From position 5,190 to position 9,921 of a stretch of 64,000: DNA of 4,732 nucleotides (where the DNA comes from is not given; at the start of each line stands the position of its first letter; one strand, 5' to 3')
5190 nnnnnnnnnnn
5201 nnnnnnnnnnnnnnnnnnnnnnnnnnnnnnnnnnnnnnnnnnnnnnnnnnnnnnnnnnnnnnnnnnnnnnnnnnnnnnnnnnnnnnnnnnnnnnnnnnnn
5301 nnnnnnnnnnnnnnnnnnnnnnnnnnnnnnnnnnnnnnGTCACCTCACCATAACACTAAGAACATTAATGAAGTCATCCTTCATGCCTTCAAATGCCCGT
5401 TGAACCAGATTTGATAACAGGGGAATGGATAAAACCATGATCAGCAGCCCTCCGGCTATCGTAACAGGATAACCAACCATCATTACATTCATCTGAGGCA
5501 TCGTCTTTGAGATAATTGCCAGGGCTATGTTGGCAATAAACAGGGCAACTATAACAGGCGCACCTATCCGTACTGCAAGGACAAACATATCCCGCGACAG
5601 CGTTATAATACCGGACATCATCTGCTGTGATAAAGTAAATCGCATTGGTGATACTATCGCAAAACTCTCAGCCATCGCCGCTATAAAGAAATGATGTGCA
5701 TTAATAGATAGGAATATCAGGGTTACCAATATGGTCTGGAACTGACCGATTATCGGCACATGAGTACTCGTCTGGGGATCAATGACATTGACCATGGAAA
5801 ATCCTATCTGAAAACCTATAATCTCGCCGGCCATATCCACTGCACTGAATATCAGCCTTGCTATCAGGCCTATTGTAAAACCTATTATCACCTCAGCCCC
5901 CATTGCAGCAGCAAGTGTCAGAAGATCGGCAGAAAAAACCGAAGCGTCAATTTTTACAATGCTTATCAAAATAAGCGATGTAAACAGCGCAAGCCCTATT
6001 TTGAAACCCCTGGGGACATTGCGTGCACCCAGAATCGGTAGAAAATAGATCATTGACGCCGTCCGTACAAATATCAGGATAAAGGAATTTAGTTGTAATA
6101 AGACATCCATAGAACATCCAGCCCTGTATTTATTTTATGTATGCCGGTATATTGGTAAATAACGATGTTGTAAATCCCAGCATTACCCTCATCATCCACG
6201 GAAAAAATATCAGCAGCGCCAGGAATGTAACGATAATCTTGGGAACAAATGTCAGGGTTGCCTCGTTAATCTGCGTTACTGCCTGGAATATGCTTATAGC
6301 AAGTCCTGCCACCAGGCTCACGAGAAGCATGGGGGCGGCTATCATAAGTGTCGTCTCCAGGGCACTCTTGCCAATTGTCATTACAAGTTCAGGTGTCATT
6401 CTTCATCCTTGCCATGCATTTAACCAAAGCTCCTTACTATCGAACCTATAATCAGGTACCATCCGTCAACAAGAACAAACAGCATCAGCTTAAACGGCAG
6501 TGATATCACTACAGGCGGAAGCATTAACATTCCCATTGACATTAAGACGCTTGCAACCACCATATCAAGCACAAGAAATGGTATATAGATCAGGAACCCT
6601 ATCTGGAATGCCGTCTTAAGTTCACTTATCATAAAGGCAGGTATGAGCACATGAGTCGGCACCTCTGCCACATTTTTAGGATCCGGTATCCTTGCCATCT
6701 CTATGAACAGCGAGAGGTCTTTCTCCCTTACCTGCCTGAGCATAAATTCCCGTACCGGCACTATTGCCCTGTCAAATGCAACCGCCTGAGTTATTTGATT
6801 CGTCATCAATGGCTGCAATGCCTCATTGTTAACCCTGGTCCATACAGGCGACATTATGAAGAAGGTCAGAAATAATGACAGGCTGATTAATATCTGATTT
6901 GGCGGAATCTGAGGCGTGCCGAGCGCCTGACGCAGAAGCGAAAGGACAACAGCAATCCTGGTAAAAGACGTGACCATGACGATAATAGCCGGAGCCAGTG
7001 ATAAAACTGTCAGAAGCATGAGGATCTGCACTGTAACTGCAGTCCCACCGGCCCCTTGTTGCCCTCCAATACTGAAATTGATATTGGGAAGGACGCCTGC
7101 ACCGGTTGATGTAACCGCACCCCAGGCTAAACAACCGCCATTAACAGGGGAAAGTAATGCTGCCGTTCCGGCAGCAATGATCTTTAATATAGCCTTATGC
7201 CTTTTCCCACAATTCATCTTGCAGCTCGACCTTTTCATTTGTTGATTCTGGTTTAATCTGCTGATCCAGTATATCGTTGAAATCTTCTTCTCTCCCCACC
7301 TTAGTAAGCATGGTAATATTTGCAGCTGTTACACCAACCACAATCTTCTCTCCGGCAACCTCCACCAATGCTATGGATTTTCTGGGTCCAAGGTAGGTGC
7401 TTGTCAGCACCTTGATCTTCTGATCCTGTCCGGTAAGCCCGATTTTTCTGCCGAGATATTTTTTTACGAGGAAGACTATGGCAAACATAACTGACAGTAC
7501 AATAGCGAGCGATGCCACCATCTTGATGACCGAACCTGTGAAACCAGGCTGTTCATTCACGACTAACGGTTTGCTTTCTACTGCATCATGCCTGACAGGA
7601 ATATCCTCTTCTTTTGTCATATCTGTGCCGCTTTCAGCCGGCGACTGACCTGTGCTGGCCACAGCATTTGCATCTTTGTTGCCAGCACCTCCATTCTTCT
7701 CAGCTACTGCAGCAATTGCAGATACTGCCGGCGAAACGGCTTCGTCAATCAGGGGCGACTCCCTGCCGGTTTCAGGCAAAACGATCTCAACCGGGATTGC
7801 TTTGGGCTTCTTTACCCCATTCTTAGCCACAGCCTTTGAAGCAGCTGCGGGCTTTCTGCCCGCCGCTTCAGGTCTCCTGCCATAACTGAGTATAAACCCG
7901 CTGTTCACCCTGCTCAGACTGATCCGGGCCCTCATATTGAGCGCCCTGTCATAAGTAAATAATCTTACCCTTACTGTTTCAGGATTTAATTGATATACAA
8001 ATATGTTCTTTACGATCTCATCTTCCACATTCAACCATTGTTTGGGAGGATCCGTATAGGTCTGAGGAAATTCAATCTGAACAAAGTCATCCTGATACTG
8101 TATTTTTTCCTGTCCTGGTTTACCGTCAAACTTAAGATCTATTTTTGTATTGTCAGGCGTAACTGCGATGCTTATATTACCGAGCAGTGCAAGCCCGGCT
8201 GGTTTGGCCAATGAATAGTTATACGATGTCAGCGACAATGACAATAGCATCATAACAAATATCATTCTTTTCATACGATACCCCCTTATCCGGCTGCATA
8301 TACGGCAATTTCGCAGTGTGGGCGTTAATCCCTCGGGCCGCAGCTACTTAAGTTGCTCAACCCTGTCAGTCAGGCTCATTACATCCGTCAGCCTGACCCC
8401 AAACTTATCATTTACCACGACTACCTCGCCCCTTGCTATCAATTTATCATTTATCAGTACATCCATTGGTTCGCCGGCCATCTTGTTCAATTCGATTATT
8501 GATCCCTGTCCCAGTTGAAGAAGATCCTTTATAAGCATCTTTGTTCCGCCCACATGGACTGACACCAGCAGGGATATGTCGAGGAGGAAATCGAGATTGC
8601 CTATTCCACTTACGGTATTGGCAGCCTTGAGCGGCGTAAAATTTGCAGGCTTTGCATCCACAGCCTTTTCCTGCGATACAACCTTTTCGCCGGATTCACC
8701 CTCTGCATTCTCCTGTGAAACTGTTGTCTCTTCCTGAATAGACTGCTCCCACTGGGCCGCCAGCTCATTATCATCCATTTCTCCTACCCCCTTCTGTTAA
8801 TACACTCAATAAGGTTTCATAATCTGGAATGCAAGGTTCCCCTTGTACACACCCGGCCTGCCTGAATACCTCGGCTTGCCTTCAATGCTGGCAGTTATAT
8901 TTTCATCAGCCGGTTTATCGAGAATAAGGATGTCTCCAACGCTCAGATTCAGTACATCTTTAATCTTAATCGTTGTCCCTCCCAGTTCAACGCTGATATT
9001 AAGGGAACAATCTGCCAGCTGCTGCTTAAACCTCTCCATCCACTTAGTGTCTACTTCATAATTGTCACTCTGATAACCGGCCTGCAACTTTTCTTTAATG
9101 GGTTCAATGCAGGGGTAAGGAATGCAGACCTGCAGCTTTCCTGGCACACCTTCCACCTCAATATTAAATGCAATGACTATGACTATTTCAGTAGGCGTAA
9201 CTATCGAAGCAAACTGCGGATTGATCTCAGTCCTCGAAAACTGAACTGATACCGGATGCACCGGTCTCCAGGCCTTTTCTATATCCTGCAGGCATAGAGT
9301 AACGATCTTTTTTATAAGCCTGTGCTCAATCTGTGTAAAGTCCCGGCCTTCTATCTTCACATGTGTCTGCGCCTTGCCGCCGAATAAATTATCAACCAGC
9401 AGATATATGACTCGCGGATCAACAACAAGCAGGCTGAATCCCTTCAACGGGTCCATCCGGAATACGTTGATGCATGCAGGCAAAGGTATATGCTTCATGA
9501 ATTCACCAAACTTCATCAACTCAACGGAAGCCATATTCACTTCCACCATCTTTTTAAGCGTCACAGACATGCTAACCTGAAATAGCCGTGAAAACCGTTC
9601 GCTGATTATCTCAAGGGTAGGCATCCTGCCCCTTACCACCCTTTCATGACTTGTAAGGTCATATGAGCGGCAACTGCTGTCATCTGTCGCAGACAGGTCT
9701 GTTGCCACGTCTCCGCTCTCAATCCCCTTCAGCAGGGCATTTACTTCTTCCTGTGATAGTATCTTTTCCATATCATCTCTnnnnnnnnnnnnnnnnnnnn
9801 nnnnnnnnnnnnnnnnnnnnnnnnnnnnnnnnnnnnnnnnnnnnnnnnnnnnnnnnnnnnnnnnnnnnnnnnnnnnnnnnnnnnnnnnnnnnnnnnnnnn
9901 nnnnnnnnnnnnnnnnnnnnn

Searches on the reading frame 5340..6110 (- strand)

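Call 73: search_protein_families(library=ncbifam, max_evalue=1e-10, proteins=[window:5340-6110:-])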
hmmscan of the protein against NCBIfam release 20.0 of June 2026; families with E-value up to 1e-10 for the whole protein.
window:5340-6110:- (256 aa): 5 families
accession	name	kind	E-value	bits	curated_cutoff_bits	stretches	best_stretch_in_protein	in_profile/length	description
TIGR01400.1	fliR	equivalog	2.4e-60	204.2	168.6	1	9-245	3-239/245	flagellar biosynthetic protein FliR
NF009411.0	PRK12772.1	equivalog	7.8e-44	150.1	739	1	8-251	8-251/610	fused FliR family export protein/FlhB family type III secretion system protein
TIGR01401.1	fliR_like_III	equivalog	2.4e-31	109.2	163.05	1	8-235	9-236/253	type III secretion system export apparatus subunit SctT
NF009416.1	PRK12780.1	equivalog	2.3e-23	83.1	306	1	10-227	9-228/247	flagellar biosynthesis protein FliR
NF011876.0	PRK15349.1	equivalog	2e-14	54.1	275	1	11-231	13-236/259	EscT/YscT/HrcT family type III secretion system export apparatus protein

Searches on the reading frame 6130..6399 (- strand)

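Call 73: search_protein_families(library=ncbifam, max_evalue=1e-10, proteins=[window:6130-6399:-])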
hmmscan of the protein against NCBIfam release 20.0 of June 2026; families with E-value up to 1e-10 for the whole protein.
window:6130-6399:- (89 aa): 4 families
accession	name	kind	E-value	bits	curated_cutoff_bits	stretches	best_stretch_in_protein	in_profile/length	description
TIGR01402.1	fliQ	equivalog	1.3e-32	111.8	88.9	1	1-87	1-87/88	flagellar biosynthesis protein FliQ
NF004671.0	PRK06010.1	subfamily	1.4e-21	76.2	104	1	4-84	4-84/88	flagellar biosynthesis protein FliQ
TIGR01403.1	fliQ_rel_III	equivalog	7.9e-16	57.9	76.5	1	8-85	4-81/81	type III secretion system export apparatus subunit SctS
NF011877.0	PRK15350.1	equivalog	5.7e-11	42.7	104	1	16-84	16-84/88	EscS/YscS/HrcS family type III secretion system export apparatus protein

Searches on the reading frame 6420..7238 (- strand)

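Call 73: search_protein_families(library=ncbifam, max_evalue=1e-10, proteins=[window:6420-7238:-])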
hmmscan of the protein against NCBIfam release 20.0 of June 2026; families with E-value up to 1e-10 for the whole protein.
window:6420-7238:- (272 aa): 4 families
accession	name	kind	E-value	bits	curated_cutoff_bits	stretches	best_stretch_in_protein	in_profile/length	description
TIGR01103.1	fliP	equivalog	3.8e-89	297.7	217.45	1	75-271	1-197/197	flagellar type III secretion system pore protein FliP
NF009438.0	PRK12797.1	subfamily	1.4e-60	204.8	179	1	69-271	8-216/217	EscR/YscR/HrcR family type III secretion system export apparatus protein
TIGR01102.1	yscR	equivalog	1.3e-53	181.8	208.6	1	73-264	2-199/202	type III secretion system export apparatus subunit SctR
NF009437.0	PRK12796.1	equivalog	2e-40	138.8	263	1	70-269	6-215/223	EscR/YscR/HrcR family type III secretion system export apparatus protein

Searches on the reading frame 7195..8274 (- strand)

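Call 8: search_protein_families(library=ncbifam, proteins=[window:7195-8274:-])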
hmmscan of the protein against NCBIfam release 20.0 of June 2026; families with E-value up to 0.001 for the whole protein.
window:7195-8274:- (359 aa): 2 families
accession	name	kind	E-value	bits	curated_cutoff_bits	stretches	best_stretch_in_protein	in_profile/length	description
TIGR03500.1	FliO_TIGR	equivalog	3.8e-17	62.1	55.25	1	256-325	1-69/70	flagellar biosynthetic protein FliO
NF009951.1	PRK13415.1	equivalog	1.6e-09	37.8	242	1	247-351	70-167/219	flagella biosynthesis regulatory protein FliZ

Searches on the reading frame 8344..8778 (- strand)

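Call 8: search_protein_families(library=ncbifam, proteins=[window:8344-8778:-])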
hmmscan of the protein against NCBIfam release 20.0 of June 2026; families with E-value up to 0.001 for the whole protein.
window:8344-8778:- (144 aa): 12 families
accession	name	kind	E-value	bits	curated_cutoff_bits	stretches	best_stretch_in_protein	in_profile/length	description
NF005995.1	PRK08119.1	equivalog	9.6e-37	127.3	218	1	15-140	251-376/376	flagellar motor switch phosphatase FliY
TIGR02480.1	fliN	equivalog_domain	5e-30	103.2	84.05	1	61-135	1-75/77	flagellar motor switch protein FliN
NF006272.1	PRK08432.1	equivalog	2.5e-28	99.4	219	1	37-144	167-274/274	flagellar motor switch protein FliY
NF005275.1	PRK06782.1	equivalog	1.3e-18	67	681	1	12-133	404-515/516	flagellar motor switch protein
NF006273.1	PRK08433.1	equivalog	1.4e-16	60.6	114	1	60-135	13-88/100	flagellar motor switch protein FliN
TIGR02551.1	SpaO_YscQ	equivalog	7.1e-13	49.2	100.8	1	37-131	217-298/300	type III secretion system cytoplasmic ring protein SctQ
NF005276.0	PRK06788.1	equivalog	1e-08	35.2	98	1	59-133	25-99/119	flagellar motor switch protein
TIGR01397.1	fliM_switch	equivalog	1.1e-06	28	219.6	1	65-134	250-319/320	flagellar motor switch protein FliM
NF006018.0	PRK08158.1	equivalog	2.1e-05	23.7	223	1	79-138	241-300/303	YscQ/HrcQ family type III secretion apparatus protein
NF005277.0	PRK06789.1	equivalog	5.8e-05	23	81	1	67-132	6-71/74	flagellar motor switch protein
NF004605.0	PRK05933.1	equivalog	0.00016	20.8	536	1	76-133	314-372/372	type III secretion system protein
NF005956.0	PRK08035.1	equivalog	0.00039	19.7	230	1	66-131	249-314/323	YscQ/HrcQ family type III secretion apparatus protein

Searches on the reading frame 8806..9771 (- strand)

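Call 8: search_protein_families(library=ncbifam, proteins=[window:8806-9771:-])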
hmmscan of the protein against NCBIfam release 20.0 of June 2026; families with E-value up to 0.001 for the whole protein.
window:8806-9771:- (321 aa): 7 families
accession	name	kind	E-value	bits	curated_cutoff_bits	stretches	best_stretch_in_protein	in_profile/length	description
TIGR01397.1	fliM_switch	equivalog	3.2e-102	342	219.6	1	3-319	1-317/320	flagellar motor switch protein FliM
NF005194.1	PRK06666.1-5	equivalog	2.5e-21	76.2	206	1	4-317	4-322/327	flagellar motor switch protein FliM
NF005995.1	PRK08119.1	equivalog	2.3e-15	56.9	218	2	250-299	299-348/376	flagellar motor switch phosphatase FliY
TIGR02480.1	fliN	equivalog_domain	5.7e-10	39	84.05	1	251-316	4-69/77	flagellar motor switch protein FliN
NF006273.1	PRK08433.1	equivalog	1.9e-08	34.5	114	1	243-317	10-83/100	flagellar motor switch protein FliN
NF005275.1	PRK06782.1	equivalog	1.7e-06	27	681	1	220-296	420-491/516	flagellar motor switch protein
NF005276.0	PRK06788.1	equivalog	0.00025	21.1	98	1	250-287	29-66/119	flagellar motor switch protein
